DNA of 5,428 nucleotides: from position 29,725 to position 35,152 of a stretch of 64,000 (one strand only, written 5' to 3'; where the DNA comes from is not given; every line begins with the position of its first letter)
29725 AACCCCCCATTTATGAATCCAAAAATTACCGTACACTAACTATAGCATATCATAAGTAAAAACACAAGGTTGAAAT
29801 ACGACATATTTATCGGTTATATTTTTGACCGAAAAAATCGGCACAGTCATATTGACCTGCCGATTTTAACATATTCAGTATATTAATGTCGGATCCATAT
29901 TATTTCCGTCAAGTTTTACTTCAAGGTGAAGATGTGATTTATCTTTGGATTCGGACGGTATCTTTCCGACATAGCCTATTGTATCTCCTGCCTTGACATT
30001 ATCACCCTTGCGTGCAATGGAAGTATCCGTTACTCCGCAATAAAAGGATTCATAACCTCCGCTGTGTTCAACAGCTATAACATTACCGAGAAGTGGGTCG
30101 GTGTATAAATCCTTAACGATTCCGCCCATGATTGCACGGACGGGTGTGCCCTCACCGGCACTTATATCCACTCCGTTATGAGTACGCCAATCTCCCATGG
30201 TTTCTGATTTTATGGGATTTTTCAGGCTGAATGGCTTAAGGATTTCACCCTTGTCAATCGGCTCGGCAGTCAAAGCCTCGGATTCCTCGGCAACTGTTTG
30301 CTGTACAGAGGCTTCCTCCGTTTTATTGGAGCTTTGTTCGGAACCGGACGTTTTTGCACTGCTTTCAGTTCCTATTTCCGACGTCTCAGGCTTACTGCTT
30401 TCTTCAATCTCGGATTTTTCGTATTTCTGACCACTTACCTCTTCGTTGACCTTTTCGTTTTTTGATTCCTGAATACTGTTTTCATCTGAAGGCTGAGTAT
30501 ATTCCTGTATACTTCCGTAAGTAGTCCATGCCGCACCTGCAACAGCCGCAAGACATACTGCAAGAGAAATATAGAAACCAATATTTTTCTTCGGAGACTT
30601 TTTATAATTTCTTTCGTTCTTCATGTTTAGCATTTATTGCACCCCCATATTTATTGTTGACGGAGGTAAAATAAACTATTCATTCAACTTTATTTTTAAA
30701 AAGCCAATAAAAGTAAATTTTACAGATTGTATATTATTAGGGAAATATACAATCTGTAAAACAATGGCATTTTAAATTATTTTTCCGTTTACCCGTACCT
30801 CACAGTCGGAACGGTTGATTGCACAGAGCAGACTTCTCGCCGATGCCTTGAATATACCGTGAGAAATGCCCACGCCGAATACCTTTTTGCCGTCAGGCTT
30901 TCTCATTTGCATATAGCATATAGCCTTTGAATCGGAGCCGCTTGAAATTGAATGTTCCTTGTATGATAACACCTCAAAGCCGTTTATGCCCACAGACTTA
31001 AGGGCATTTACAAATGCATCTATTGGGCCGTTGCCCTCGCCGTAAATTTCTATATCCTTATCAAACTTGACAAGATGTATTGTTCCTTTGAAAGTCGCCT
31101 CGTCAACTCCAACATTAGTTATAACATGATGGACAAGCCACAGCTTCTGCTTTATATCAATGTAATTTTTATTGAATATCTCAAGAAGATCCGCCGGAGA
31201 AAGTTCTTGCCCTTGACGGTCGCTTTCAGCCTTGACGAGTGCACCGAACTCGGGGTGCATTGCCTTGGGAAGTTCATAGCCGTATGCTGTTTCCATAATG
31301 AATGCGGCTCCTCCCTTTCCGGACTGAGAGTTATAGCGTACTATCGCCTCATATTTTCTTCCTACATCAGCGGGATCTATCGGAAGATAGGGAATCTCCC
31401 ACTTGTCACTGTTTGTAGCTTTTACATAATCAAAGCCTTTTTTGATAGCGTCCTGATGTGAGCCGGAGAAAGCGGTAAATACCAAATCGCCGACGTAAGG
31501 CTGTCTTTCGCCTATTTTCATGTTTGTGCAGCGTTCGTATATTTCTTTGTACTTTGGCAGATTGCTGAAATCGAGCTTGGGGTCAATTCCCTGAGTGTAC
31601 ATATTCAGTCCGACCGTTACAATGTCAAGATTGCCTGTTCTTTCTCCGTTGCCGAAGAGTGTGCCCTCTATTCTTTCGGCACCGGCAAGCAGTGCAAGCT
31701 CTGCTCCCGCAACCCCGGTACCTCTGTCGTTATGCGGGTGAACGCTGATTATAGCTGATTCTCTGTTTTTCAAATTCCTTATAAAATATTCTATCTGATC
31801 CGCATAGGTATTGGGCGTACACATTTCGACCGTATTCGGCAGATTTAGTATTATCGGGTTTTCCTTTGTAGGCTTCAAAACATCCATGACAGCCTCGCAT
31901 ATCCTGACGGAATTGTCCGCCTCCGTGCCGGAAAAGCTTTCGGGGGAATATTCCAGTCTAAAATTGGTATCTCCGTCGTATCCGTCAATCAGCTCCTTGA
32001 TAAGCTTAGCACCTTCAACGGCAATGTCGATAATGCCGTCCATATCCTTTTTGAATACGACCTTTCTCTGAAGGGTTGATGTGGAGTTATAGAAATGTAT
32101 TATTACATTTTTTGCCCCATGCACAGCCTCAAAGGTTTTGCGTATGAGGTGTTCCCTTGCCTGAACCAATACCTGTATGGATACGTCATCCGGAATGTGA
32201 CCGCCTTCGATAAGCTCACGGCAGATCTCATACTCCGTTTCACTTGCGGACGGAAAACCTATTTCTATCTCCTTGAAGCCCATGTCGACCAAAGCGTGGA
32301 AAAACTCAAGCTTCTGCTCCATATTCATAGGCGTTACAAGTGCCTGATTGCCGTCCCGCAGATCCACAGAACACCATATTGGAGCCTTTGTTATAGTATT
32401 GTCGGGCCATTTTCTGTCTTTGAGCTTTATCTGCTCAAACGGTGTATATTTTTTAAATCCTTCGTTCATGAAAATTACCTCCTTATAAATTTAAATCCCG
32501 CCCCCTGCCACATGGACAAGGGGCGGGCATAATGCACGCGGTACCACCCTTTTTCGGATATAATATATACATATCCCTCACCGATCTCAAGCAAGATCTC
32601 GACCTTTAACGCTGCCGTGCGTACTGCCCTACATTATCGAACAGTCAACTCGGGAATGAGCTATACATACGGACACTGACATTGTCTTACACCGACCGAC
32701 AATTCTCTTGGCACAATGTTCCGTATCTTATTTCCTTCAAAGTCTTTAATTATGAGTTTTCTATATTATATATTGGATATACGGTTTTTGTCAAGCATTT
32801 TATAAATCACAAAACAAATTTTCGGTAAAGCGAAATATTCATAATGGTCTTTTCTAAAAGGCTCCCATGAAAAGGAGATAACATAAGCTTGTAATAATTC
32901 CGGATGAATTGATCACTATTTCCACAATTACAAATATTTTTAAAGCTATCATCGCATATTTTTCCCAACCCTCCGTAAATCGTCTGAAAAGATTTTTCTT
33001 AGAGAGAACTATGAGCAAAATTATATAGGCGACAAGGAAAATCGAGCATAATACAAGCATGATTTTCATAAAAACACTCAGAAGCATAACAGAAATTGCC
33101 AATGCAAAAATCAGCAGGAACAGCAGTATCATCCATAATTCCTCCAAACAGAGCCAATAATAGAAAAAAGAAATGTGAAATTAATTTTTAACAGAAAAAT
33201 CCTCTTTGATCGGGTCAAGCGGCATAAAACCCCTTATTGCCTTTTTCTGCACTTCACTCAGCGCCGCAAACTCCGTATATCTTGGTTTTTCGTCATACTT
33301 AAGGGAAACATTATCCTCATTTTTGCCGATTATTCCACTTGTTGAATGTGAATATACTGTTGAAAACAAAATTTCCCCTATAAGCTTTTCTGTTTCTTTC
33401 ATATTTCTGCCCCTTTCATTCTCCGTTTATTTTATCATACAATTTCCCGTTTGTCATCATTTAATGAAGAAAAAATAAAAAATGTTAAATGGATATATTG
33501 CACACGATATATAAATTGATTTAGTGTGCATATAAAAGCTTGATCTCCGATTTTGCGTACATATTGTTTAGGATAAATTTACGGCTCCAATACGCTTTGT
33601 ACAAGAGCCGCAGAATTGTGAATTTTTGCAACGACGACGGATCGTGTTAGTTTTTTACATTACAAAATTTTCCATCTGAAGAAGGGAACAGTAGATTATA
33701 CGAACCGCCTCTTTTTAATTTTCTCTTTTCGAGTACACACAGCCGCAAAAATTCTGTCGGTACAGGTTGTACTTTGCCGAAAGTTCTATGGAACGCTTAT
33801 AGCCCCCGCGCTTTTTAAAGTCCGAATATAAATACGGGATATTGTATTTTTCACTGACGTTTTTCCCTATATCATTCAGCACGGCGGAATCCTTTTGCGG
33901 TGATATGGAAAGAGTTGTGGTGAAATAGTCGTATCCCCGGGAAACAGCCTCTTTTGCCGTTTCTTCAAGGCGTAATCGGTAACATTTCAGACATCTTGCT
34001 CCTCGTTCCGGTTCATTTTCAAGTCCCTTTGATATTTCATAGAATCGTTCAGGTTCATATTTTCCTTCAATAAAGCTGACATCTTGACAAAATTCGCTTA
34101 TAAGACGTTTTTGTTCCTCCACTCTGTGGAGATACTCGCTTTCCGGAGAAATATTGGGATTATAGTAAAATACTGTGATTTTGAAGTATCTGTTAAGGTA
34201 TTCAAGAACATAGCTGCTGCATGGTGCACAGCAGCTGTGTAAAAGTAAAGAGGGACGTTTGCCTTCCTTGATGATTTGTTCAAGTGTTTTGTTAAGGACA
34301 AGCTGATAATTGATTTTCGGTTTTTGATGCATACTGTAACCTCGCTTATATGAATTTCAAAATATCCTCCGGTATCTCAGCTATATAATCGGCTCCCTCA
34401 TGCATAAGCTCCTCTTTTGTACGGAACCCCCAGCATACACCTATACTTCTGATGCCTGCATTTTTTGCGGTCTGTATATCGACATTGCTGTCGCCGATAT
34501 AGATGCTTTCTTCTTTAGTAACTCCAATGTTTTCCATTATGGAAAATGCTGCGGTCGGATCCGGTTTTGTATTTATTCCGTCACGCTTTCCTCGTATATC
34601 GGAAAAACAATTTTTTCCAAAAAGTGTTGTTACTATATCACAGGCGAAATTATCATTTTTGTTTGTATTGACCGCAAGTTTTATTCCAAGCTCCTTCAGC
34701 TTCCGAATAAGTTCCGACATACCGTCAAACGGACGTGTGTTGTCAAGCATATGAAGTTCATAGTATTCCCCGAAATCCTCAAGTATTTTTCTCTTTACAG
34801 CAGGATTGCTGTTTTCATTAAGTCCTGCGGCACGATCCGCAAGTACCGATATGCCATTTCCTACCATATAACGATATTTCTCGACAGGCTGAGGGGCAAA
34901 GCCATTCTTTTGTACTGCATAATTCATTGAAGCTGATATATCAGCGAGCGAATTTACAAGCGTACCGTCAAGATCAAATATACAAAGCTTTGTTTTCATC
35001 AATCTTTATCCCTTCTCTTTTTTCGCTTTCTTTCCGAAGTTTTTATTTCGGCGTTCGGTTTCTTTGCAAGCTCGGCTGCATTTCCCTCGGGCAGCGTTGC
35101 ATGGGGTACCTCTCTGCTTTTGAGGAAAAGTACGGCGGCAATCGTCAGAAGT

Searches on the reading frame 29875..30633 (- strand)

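Call 77: search_protein_families(library=pfam, proteins=[window:29875-30633:-], max_evalue=0.00001)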
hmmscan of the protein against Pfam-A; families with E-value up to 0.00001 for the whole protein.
window:29875-30633:- (252 aa): 1 family
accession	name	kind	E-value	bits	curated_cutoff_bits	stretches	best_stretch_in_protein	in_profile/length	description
PF01551.29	Peptidase_M23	-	4.9e-22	78.4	28.7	1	151-248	2-96/96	Peptidase family M23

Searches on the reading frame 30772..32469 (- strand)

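Call 77: search_protein_families(library=pfam, proteins=[window:30772-32469:-], max_evalue=0.00001)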
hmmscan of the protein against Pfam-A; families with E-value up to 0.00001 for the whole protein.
window:30772-32469:- (565 aa): 3 families
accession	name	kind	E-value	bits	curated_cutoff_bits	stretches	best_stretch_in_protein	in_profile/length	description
PF00682.25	HMGL-like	-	1.4e-77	261.1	29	1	30-308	2-257/260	HMGL-like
PF22615.1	IPMS_D2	-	3.2e-34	117.5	27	1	328-393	1-66/66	Alpha-isopropylmalate synthase, post-catalytic domain-like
PF08502.15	LeuA_dimer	-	9e-23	81.1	24.9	1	422-553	1-129/131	LeuA allosteric (dimerisation) domain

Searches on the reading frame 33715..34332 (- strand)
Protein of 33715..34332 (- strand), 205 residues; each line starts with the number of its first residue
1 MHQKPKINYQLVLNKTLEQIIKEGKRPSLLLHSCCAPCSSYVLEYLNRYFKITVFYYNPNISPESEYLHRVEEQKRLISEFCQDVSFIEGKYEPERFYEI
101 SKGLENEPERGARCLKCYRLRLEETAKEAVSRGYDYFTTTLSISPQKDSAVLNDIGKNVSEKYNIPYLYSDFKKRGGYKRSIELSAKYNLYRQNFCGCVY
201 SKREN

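Call 77: search_protein_families(library=pfam, proteins=[window:33715-34332:-], max_evalue=0.00001)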
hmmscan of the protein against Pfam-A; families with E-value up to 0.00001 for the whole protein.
window:33715-34332:- (205 aa): 1 family
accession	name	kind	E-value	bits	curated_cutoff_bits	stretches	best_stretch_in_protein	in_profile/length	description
PF02677.20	QueH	-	3.7e-72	242.5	23.5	1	29-204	1-175/175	Epoxyqueuosine reductase QueH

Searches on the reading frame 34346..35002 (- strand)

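Call 77: search_protein_families(library=pfam, proteins=[window:34346-35002:-], max_evalue=0.00001)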
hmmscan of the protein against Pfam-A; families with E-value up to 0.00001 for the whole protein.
window:34346-35002:- (218 aa): 4 families
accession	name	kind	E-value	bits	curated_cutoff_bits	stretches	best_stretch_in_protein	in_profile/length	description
PF13419.12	HAD_2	-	1e-38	133.7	23.8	1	7-189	1-178/178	Haloacid dehalogenase-like hydrolase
PF00702.32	Hydrolase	-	1.3e-25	91.3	26.4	1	5-183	2-191/191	haloacid dehalogenase-like hydrolase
PF13242.12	Hydrolase_like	-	2.1e-10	40.8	22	1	146-208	4-69/75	HAD-hyrolase-like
PF12710.13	HAD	-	7.1e-09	36.8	27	1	8-180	2-189/189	haloacid dehalogenase-like hydrolase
